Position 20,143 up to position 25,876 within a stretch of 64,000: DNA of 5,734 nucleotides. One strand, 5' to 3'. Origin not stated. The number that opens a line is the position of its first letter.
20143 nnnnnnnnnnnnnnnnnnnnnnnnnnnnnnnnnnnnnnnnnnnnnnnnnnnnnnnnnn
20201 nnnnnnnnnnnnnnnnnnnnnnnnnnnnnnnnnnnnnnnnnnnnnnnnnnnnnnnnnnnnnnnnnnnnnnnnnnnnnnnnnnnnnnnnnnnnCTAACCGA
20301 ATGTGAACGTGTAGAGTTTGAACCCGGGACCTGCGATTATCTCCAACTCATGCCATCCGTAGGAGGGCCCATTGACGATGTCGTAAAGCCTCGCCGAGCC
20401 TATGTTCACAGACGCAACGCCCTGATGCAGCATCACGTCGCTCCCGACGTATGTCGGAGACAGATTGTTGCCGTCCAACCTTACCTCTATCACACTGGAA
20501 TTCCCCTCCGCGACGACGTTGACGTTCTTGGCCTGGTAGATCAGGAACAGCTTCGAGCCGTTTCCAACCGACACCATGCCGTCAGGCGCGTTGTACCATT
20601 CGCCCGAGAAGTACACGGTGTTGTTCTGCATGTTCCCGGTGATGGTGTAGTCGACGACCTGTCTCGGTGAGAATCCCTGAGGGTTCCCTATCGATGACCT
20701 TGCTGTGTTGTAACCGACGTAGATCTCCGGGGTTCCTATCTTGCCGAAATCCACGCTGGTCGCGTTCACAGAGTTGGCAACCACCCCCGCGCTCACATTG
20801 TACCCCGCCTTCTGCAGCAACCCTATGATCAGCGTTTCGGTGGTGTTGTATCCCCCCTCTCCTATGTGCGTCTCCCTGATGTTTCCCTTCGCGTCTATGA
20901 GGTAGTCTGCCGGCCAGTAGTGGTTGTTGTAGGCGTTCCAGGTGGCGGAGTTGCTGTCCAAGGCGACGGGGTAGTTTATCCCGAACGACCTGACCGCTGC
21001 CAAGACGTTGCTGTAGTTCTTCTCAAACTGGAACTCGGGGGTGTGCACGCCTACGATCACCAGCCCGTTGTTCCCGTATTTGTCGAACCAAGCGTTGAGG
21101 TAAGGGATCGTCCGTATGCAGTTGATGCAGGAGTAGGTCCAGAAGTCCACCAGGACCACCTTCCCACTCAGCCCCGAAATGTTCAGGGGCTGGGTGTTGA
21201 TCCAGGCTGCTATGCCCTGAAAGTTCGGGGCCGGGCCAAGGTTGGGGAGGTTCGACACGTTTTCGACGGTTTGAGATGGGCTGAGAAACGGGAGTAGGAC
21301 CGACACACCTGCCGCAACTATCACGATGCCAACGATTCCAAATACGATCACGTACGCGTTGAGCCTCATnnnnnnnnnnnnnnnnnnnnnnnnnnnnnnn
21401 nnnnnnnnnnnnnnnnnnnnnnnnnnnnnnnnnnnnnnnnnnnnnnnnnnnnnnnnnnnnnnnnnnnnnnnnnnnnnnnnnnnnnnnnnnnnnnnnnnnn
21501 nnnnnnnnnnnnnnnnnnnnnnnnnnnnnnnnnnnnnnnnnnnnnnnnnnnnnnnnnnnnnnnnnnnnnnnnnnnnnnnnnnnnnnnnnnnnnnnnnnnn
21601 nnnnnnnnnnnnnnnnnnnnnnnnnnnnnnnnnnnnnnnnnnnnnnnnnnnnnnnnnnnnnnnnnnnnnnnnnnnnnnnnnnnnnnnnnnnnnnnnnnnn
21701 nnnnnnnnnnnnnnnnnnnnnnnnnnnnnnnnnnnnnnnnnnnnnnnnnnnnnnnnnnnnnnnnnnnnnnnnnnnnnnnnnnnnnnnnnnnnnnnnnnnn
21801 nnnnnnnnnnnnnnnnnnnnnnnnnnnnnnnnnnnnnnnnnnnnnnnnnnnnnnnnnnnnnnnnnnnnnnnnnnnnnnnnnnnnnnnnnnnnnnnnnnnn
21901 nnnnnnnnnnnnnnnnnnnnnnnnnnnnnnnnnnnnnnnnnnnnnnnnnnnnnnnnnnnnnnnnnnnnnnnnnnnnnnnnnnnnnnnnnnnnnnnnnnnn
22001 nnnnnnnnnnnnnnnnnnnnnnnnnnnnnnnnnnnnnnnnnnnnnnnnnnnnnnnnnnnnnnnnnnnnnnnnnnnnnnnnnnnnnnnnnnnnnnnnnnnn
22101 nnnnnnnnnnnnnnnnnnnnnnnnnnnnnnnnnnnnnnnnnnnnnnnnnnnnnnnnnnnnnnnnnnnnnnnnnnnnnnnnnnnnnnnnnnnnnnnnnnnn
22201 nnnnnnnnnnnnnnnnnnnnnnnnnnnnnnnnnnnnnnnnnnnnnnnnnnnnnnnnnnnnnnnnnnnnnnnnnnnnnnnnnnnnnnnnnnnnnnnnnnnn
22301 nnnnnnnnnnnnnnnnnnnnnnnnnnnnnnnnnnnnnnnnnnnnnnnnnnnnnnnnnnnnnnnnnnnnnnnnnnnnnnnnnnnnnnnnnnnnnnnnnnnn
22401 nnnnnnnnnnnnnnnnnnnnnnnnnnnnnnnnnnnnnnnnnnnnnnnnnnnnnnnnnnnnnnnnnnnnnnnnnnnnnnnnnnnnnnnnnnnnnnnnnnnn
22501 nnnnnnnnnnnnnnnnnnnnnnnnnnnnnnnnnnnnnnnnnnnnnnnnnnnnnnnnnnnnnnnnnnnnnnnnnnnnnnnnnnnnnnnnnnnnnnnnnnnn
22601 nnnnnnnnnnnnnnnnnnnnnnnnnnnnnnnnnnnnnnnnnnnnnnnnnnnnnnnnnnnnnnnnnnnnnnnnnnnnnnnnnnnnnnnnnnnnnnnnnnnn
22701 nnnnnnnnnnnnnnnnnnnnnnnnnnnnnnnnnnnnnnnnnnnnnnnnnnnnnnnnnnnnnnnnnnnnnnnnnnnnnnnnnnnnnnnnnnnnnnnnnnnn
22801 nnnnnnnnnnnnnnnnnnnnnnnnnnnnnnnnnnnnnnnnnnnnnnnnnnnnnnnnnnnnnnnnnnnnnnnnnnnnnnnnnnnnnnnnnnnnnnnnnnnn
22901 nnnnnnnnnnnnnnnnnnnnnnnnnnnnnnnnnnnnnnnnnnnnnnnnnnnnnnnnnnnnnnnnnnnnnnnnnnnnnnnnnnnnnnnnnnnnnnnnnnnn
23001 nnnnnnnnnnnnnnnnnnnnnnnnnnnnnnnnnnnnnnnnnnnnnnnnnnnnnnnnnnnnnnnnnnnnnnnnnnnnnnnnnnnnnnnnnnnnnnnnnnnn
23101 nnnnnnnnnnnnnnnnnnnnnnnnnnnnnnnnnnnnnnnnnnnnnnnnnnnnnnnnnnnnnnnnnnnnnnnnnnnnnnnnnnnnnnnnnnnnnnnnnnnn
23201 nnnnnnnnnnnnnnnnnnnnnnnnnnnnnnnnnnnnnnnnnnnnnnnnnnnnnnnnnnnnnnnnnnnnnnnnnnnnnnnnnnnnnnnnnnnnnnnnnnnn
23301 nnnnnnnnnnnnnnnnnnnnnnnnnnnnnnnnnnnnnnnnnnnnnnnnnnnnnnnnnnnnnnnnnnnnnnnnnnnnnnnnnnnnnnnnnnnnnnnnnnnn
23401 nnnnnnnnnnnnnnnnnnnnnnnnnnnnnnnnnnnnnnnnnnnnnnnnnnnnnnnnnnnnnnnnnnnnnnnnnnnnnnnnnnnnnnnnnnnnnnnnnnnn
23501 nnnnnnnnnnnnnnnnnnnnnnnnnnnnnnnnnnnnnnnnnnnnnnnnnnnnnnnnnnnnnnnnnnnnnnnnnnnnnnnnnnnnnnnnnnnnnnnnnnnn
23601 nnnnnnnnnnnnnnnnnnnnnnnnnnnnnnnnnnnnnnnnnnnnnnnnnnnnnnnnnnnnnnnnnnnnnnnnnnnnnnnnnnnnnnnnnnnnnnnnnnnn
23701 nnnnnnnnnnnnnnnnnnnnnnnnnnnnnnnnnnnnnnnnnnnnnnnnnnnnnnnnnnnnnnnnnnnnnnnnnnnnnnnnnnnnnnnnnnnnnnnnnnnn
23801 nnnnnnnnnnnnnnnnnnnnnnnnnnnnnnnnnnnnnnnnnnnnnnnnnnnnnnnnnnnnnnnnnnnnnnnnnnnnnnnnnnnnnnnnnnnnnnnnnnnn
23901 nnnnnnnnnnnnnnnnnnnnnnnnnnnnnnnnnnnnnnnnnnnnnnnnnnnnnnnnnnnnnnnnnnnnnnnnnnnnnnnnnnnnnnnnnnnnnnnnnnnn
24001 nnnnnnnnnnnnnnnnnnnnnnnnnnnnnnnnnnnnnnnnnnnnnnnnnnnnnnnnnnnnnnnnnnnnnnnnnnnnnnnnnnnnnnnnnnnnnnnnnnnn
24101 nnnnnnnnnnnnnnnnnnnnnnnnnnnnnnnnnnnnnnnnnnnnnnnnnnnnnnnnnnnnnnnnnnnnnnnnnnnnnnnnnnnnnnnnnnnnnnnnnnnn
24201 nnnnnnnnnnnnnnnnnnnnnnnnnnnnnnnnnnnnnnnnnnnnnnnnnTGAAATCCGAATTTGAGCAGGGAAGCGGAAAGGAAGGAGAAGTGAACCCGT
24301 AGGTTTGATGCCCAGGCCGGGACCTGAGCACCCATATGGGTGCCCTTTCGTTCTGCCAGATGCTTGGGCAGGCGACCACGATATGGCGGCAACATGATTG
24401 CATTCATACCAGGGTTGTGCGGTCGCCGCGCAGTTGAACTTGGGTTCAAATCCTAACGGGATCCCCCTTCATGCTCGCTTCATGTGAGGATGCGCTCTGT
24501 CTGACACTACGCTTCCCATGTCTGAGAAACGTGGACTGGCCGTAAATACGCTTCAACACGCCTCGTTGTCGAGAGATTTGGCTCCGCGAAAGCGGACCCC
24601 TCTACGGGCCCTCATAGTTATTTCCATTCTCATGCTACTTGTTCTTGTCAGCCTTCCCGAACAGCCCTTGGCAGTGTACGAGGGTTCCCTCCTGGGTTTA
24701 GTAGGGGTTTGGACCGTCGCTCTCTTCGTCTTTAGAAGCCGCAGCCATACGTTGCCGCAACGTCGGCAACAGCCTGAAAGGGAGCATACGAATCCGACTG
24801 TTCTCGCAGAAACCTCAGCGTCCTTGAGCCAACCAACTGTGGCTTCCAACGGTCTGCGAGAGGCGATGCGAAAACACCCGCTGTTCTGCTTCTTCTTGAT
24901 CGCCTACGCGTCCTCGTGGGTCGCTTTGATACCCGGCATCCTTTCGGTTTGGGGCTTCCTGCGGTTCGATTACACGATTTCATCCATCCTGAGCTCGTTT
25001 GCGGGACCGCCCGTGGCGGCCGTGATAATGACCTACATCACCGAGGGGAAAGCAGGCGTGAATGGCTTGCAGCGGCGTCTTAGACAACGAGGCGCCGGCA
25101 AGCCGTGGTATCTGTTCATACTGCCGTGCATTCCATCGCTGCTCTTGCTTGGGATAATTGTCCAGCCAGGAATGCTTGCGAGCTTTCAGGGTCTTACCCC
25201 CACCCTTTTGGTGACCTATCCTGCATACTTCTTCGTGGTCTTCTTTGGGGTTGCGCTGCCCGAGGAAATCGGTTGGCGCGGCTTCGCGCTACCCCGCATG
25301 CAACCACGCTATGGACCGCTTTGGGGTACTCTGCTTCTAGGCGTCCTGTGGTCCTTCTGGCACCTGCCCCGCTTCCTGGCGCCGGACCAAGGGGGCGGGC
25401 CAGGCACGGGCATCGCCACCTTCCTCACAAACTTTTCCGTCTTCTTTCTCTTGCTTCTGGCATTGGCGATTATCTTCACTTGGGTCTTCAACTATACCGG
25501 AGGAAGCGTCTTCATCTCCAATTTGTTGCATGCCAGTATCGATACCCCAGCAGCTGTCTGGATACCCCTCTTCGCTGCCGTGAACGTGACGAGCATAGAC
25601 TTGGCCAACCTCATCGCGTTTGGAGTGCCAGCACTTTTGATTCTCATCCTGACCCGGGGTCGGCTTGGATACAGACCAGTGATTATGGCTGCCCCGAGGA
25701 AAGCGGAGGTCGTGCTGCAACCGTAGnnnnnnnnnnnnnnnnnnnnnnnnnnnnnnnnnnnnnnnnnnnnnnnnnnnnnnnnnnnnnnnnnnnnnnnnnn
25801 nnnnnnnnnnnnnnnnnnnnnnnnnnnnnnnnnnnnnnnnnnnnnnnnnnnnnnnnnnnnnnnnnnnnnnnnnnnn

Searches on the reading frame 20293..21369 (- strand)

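Call 12: search_protein_families(library=pfam, proteins=[window:20293-21369:-])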
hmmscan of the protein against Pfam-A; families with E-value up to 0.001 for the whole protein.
window:20293-21369:- (358 aa): 4 families
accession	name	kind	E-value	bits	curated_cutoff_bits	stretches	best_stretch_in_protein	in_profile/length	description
PF17991.7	Thioredoxin_10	-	6.8e-24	85.5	27.1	1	213-358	1-142/142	Thioredoxin like C-terminal domain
PF00578.27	AhpC-TSA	-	1.6e-11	44.7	26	1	46-166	4-123/124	AhpC/TSA family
PF08534.16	Redoxin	-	2.1e-11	44.3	26.6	1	46-172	5-136/148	Redoxin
PF13905.12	Thioredoxin_8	-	3.2e-10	40.7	27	1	69-164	1-94/94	Thioredoxin-like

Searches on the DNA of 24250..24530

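Call 41: search_rna_families(source=window, start=24250, end=24530, threshold=evalue, max_evalue=10, show_alignments=2)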
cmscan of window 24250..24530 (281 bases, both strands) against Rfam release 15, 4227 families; matches with E-value up to 10: 3.
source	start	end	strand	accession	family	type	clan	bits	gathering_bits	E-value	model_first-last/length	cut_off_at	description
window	24413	24463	+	RF01684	mascRNA-menRNA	Gene;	-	14.3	42.5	2.9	1-56/56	no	MALAT1-associated small cytoplasmic RNA/MEN beta RNA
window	24399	24445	+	RF01388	isrD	Gene; sRNA;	-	13.1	37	4.8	1-51/51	no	isrD Hfq binding RNA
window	24316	24388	+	RF00599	SNORA77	Gene; snRNA; snoRNA; HACA-box;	-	10.8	42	8.8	1-125/125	no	Small nucleolar RNA SNORA77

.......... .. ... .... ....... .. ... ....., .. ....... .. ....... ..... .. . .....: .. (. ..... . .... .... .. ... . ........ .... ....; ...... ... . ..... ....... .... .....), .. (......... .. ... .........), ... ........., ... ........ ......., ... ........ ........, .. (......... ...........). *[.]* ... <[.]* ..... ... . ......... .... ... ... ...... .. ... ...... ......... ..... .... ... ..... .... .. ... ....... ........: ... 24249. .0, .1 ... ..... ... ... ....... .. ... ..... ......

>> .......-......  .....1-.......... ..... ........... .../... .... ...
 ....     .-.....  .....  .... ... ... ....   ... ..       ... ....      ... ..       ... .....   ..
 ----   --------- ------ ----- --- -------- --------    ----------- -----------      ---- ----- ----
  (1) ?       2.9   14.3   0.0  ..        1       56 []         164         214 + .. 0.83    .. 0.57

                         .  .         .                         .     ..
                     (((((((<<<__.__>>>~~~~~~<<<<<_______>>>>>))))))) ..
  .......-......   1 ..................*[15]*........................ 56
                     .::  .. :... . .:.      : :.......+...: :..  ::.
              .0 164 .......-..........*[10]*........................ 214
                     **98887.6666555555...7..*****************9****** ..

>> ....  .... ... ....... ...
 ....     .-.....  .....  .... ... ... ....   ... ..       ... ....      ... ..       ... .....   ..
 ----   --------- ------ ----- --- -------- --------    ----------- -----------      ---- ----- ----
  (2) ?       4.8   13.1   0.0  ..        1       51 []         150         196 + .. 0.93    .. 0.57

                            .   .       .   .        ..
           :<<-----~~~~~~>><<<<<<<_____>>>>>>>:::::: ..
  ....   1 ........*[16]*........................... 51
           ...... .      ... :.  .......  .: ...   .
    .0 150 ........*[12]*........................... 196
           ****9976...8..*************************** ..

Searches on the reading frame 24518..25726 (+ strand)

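Call 10: search_protein_families(library=pfam, proteins=[window:24518-25726:+])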
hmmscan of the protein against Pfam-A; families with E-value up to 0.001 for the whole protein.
window:24518-25726:+ (402 aa): 1 family
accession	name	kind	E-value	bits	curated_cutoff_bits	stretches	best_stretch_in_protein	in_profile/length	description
PF02517.21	Rce1-like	-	3.4e-14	53.3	22.4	1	235-342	5-91/93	Type II CAAX prenyl endopeptidase Rce1-like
